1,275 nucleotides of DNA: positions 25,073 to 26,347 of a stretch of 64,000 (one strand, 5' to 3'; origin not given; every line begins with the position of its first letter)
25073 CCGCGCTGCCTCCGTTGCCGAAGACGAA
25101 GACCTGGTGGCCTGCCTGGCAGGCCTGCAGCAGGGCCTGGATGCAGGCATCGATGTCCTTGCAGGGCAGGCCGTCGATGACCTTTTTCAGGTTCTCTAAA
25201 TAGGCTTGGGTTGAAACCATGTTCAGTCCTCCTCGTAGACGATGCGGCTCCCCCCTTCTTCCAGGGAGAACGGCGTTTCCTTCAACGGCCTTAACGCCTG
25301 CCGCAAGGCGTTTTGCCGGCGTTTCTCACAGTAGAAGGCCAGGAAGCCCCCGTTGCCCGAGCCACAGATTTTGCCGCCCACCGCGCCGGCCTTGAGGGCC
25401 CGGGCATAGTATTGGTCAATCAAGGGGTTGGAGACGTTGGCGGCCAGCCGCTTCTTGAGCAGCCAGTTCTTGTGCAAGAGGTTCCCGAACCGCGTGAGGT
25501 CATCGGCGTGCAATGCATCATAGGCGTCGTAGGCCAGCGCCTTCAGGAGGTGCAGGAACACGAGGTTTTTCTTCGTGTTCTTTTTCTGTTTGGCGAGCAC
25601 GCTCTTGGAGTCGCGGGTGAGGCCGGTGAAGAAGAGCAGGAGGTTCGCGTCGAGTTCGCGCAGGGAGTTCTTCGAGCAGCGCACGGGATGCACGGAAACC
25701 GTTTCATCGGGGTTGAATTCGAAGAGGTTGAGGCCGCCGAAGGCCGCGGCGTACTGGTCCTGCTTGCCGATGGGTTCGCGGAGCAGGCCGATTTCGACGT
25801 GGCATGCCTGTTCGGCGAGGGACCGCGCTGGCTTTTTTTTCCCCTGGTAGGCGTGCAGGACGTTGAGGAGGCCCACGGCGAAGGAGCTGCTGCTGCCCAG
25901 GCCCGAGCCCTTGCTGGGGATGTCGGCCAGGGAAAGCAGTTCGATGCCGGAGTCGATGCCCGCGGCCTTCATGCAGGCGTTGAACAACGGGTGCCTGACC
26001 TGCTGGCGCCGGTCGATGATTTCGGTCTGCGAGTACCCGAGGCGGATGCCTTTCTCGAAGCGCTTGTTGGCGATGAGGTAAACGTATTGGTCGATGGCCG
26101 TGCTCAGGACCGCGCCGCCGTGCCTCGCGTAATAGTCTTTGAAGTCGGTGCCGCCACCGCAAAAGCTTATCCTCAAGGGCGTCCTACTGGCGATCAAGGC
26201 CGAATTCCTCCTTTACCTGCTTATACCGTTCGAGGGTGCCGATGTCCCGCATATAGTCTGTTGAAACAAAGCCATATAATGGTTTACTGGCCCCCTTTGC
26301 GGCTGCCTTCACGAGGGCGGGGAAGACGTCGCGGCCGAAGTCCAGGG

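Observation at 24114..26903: Complete GDP-D-glycero-alpha-D-manno-heptose pathway (gmhA-hddA-gmhB-hddC) in an apparently archaeal genome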

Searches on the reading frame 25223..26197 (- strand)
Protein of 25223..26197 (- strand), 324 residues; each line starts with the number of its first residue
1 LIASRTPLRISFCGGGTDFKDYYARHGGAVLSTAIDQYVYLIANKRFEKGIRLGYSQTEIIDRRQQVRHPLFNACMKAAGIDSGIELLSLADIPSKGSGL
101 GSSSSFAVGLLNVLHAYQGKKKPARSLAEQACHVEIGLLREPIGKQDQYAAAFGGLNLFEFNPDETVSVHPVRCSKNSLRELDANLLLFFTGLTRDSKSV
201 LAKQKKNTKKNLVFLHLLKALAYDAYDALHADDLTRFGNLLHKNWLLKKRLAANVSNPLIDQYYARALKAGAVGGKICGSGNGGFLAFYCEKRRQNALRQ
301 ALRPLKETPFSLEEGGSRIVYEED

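Call 3: search_protein_families(library=ncbifam, proteins=[window:25223-26197:-], max_evalue=0.00001)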
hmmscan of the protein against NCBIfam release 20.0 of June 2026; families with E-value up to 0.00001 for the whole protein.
window:25223-26197:- (324 aa): 8 families
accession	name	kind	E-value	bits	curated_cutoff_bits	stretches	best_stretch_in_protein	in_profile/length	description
NF049969.1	GlMnHpPKinHddA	equivalog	1.8e-46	159.1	600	1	2-303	3-317/338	D-glycero-D-manno-heptose 7-phosphate kinase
NF009948.0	PRK13412.1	equivalog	6.2e-29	100.3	721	1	81-288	723-933/974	bifunctional fucokinase/fucose-1-phosphate guanylyltransferase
TIGR00549.1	mevalon_kin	equivalog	8.9e-18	64.8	163.05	1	85-285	81-272/276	mevalonate kinase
NF003006.0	PRK03817.1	equivalog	2.4e-12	46.5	443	0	4-215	4-212/352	galactokinase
NF003036.0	PRK03926.1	equivalog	6.2e-11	41.9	403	1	49-303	42-280/302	mevalonate kinase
NF003705.0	PRK05322.1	equivalog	9.7e-10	37.7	385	0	7-154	25-181/388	galactokinase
TIGR00131.1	gal_kin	equivalog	5.8e-08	32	226.65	0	74-154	100-179/388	galactokinase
NF001816.0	PRK00555.1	equivalog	1.8e-07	30.5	509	0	223-303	258-337/363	galactokinase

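Call 4: search_protein_families(library=pfam, proteins=[window:25223-26197:-], max_evalue=0.00001)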
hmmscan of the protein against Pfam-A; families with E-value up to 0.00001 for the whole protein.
window:25223-26197:- (324 aa): 2 families
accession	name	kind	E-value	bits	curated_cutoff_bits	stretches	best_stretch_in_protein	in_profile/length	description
PF00288.32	GHMP_kinases_N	-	1.7e-10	41.4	22.3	1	74-155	9-87/87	GHMP kinases N terminal domain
PF08544.19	GHMP_kinases_C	-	6.5e-10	39.7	21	1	227-302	3-79/85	GHMP kinases C terminal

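Call 11: find_encoding_contigs(protein=window:25223-26197:-, flank=10000, max_places=6)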
Protein window:25223-26197:- (324 aa): 1 contig read that carries it; 1 place shown.
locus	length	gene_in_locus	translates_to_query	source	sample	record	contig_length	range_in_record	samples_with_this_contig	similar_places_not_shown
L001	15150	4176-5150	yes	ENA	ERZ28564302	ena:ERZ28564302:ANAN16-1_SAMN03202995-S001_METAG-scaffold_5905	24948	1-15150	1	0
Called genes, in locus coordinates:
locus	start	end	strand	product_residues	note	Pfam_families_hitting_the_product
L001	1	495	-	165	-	?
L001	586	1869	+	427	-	PF01210:NAD_Gly3P_dh_N (weak), PF03446:NAD_binding_2 (faint), PF03721:UDPG_MGDP_dh_N, PF00984:UDPG_MGDP_dh, PF03720:UDPG_MGDP_dh_C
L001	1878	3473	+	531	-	PF01943:Polysacc_synt, PF13440:Polysacc_synt_3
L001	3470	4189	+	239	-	PF00483:NTP_transferase, PF12804:NTP_transf_3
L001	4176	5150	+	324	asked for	PF00288:GHMP_kinases_N, PF08544:GHMP_kinases_C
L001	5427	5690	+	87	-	-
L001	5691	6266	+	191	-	PF00702:Hydrolase (weak), PF08645:PNK3P (weak), PF13419:HAD_2 (weak), PF13242:Hydrolase_like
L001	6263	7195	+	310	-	PF00535:Glycos_transf_2, PF13641:Glyco_tranf_2_3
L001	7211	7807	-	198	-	PF01370:Epimerase, PF16363:GDP_Man_Dehyd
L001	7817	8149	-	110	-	PF01073:3Beta_HSD, PF01370:Epimerase, PF02719:Polysacc_synt_2, PF05368:NmrA (weak), PF16363:GDP_Man_Dehyd, PF13460:NAD_binding_10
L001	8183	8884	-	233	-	PF00483:NTP_transferase, PF12804:NTP_transf_3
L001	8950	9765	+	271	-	PF00535:Glycos_transf_2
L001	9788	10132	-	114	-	-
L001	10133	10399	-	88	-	-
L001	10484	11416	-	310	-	-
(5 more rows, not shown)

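Call 14: find_homologous_proteins(query=window:25223-26197:-, max_evalue=1e-10)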
Query window:25223-26197:- (324 aa): 7997 proteins with E <= 1e-10 among 8000 candidates; the best 120 are listed.
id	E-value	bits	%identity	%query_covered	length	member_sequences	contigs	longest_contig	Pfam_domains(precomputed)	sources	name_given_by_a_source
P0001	9.6e-212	720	99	100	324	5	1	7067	PF00288.33,PF08544.19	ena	-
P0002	3.0e-160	551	75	100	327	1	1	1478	PF00288.33,PF08544.19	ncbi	-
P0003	4.8e-153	527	73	99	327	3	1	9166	PF00288.33,PF08544.19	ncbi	-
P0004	1.7e-138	479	70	97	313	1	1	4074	PF00288.33,PF08544.19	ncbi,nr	ncbi:MAG TPA: GHMP kinase, partial [Candidatus Diapherotrites archaeon]|nr:GHMP kinase [Candidatus D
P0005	6.0e-117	409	58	100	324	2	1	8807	PF00288.33,PF08544.19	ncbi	-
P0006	4.2e-116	406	57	100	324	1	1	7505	PF00288.33,PF08544.19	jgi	-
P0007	1.5e-115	404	56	98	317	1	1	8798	PF00288.33,PF08544.19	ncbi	ncbi:MAG: GHMP kinase [Candidatus Diapherotrites archaeon]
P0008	2.7e-113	397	54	100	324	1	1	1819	PF00288.33,PF08544.19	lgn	-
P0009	3.9e-113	396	57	100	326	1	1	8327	PF00288.33,PF08544.19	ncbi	-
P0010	1.7e-112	394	55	100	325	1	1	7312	PF00288.33,PF08544.19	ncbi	-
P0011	2.4e-112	393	55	99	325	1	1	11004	PF00288.33,PF08544.19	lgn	-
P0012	3.1e-112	393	54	100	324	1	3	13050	PF00288.33,PF08544.19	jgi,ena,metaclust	jgi:D-glycero-alpha-D-manno-heptose-7-phosphate kinase|metaclust:\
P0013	1.6e-111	391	54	100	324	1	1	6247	PF00288.33,PF08544.19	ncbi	ncbi:MAG: GHMP kinase [Candidatus Altiarchaeota archaeon]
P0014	3.4e-111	390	55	99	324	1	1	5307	PF00288.33,PF08544.19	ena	-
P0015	5.7e-111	389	53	100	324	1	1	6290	PF00288.33,PF08544.19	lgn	-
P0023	2.5e-109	383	52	100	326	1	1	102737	PF00288.33,PF08544.19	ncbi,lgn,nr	ncbi:MAG: GHMP kinase [Nanoarchaeota archaeon]|nr:GHMP kinase [Nanoarchaeota archaeon]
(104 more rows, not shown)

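Call 16: search_solved_structures(query=window:25223-26197:-, max_evalue=0.00001, show_alignments=2)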
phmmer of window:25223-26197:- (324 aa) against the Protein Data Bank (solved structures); distinct sequences matched with E-value up to 0.00001: 11.
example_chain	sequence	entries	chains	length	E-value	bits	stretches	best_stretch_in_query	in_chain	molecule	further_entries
3k85_A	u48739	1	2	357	2.4e-42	148.6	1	2-307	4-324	D-glycero-D-manno-heptose 1-phosphate kinase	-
4usm_A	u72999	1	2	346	2.1e-40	142.2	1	2-295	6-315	PUTATIVE SUGAR KINASE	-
4usk_A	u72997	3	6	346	5.3e-39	137.6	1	2-295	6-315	PUTATIVE SUGAR KINASE | SUGAR KINASE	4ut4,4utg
4n3o_A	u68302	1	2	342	1.1e-38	136.6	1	2-304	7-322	Putative D-glycero-D-manno-heptose 7-phosphate kinase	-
9iip_A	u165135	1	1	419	5.6e-19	71.9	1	81-299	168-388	L-fucokinase/L-fucose-1-P guanylyltransferase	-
5yys_A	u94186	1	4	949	7.4e-18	68.2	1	81-299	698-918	L-fucokinase, L-fucose-1-P guanylyltransferase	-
9iit_A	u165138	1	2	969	7.9e-18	68.1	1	81-299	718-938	L-fucokinase/L-fucose-1-P guanylyltransferase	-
1s4e_A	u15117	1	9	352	1.2e-10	44.5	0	87-212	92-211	Galactokinase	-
2cz9_A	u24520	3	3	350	6.9e-10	42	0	91-298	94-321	Probable galactokinase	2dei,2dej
6mde_A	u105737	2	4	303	1.3e-06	31.2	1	69-301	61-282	Mevalonate kinase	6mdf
4hac_A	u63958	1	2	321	1.6e-06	31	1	69-301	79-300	Mevalonate kinase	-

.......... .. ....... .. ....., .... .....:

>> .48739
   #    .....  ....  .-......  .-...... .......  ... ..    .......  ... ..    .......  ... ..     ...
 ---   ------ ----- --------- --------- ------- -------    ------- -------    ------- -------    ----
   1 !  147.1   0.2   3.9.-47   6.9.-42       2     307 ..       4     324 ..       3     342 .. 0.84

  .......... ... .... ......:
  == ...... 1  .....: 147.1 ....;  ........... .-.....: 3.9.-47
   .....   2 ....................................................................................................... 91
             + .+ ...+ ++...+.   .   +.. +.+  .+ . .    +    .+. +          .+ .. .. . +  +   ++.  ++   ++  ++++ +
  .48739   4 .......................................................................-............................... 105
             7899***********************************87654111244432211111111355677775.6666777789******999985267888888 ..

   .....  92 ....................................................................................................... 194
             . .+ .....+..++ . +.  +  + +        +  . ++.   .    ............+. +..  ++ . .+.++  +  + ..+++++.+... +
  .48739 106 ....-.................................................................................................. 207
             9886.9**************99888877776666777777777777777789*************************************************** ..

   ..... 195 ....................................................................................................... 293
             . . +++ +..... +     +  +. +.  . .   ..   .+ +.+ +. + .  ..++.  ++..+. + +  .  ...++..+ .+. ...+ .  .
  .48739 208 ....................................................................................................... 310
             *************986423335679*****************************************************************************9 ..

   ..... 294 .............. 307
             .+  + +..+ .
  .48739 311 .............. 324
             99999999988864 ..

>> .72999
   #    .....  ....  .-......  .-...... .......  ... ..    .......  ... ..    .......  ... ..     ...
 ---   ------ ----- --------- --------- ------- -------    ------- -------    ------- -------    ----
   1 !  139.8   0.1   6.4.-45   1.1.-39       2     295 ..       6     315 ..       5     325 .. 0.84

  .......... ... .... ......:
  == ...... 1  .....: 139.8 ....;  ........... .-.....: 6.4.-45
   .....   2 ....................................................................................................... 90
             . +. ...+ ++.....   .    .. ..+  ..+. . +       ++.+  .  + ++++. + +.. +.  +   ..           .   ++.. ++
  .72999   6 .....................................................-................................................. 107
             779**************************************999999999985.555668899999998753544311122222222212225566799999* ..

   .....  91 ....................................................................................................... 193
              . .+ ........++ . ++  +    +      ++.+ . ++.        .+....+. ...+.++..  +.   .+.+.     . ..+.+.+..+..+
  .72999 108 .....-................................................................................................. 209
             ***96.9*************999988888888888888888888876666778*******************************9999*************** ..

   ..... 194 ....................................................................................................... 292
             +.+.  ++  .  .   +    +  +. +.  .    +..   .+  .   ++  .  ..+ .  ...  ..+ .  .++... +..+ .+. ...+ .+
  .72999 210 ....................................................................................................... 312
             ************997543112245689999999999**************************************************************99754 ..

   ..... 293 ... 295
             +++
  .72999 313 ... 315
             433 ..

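Call 28: find_related_loci(query=window:25223-26197:-, collection=genome_contigs, flank=6000)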
Query window:25223-26197:- (324 aa) in genome_contigs; peptide patterns used: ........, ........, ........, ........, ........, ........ (x = any residue, [..] = any of these).
502 stretches matched a pattern; 48 encode a relative of the query (tblastn E <= 1e-3); 48 distinct loci.
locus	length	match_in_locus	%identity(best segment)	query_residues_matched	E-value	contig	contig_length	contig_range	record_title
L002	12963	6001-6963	48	1-321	3e-100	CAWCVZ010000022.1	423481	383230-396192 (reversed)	MAG: uncultured Ignavibacteria bacterium isolate MFD05442.bin.1.213 genome assembly, contig: contig_44546, whole genome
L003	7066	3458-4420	49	1-321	8e-99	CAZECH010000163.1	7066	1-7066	MAG TPA_asm: uncultured Ignavibacteriaceae bacterium isolate binchicken_co234_307 genome assembly, contig: NODE_9740_len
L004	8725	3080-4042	49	1-321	2e-98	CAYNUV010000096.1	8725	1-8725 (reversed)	MAG TPA_asm: uncultured Ignavibacteriaceae bacterium isolate SRP136066_co1_417 genome assembly, contig: NODE_11709_lengt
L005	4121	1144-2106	50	1-321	8e-99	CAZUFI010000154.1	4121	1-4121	MAG TPA_asm: uncultured Thermodesulfobacteriota bacterium isolate SRP128015_co1_460 genome assembly, contig: NODE_40429_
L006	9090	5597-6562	49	1-321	1e-94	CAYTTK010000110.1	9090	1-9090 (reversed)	MAG TPA_asm: uncultured Pirellulales bacterium isolate SRP068000_co1_555 genome assembly, contig: NODE_15148_length_9090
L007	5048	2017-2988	47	1-324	7e-93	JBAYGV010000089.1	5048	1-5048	MAG: Candidatus Micrarchaeia archaeon isolate SO_2016_GW1_133 scaffold32240_OW334_2016, whole genome shotgun sequence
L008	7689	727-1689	53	1-321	5e-92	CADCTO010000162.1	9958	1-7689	uncultured Armatimonadetes bacterium isolate AVDCRST_MAG63 genome assembly, contig: NODE176, whole genome shotgun sequen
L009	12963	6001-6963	49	1-321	1e-90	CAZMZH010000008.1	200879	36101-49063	MAG TPA_asm: uncultured Nitrospinota bacterium isolate binchicken_co46_550 genome assembly, contig: NODE_65_length_20087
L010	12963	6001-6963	49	1-321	3e-90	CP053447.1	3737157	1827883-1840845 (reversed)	MAG: Ignavibacteriota bacterium isolate IGN3 chromosome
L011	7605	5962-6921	50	1-320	8e-90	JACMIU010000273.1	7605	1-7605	MAG: Armatimonadota bacterium isolate ES-bin-131 ES-bin-131-contig-k141_5098716, whole genome shotgun sequence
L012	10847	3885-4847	48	1-321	2e-89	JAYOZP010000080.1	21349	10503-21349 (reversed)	MAG: Nitrospinales bacterium isolate 139561_S162_rosella_bins.tsv.096 NODE_2720_length_21349_cov_6.080210, whole genome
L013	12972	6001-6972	47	1-321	6e-89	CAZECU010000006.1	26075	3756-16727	MAG TPA_asm: uncultured Candidatus Peribacteria bacterium isolate SRP192927_co1_313 genome assembly, contig: NODE_3438_l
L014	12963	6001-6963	47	1-321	3e-88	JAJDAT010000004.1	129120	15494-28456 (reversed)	MAG: Nitrospinia bacterium isolate OFTM166 OFTM166_3, whole genome shotgun sequence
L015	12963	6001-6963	48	1-321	9e-87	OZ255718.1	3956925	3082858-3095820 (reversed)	MAG: Capsulimonadaceae bacterium isolate 2a8c9191-2463-4728-b900-79d1934bd544 genome assembly, chromosome: 1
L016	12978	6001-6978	49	1-324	9e-87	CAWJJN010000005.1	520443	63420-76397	MAG: uncultured Candidatus Saccharibacteria bacterium isolate MFD05674.bin.1.49 genome assembly, contig: contig_86960, w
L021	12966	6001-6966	51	1-321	1e-84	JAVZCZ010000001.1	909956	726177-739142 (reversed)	MAG: Candidatus Woesearchaeota archaeon isolate DRTY-6_201705_bins_90 DRTY-6_201705_bins_90_scaffold_1, whole genome sho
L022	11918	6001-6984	45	1-323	2e-84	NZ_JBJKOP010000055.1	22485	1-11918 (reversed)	MAG: Caproicibacter sp. isolate Bin_3 S1Ck127_4292_flag_0_multi_166.8515_len_22485, whole genome shotgun sequence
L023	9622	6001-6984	45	1-323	5e-84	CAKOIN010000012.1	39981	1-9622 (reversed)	MAG: uncultured Bacilli bacterium isolate REFINED_METABAT215_TOP10_CONTIGS_1500_ASSEMBLY_K77_MERGED__Hadza_MoBio_hadza-A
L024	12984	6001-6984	45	1-323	4e-84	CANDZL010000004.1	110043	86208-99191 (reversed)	MAG TPA_asm: uncultured Hungatella sp. isolate SRR18439530_bin.9_metawrap_v1.3_MAG genome assembly, contig: NODE.35_leng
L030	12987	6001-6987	46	1-324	4e-80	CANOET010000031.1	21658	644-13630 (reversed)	MAG TPA_asm: uncultured Eubacterium sp. isolate SRR19759455_bin.86_metawrap_v1.3_MAG genome assembly, contig: NODE.3982_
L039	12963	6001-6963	47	1-321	2e-74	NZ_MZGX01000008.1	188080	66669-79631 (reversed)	Ruminiclostridium hungatei strain DSM 14427 CLHUN_contig000008, whole genome shotgun sequence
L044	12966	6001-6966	41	1-321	8e-61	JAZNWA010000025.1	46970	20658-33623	MAG: Lachnospiraceae bacterium isolate T1900044786_TS20190252.MAGScoT_cleanbin_000017 SGB_2616_k141_749546, whole genome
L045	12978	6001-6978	36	1-324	2e-59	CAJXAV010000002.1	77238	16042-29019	MAG TPA_asm: uncultured Gammaproteobacteria bacterium isolate ERR598965_bin.33_MetaBAT_v2.12.1_MAG genome assembly, cont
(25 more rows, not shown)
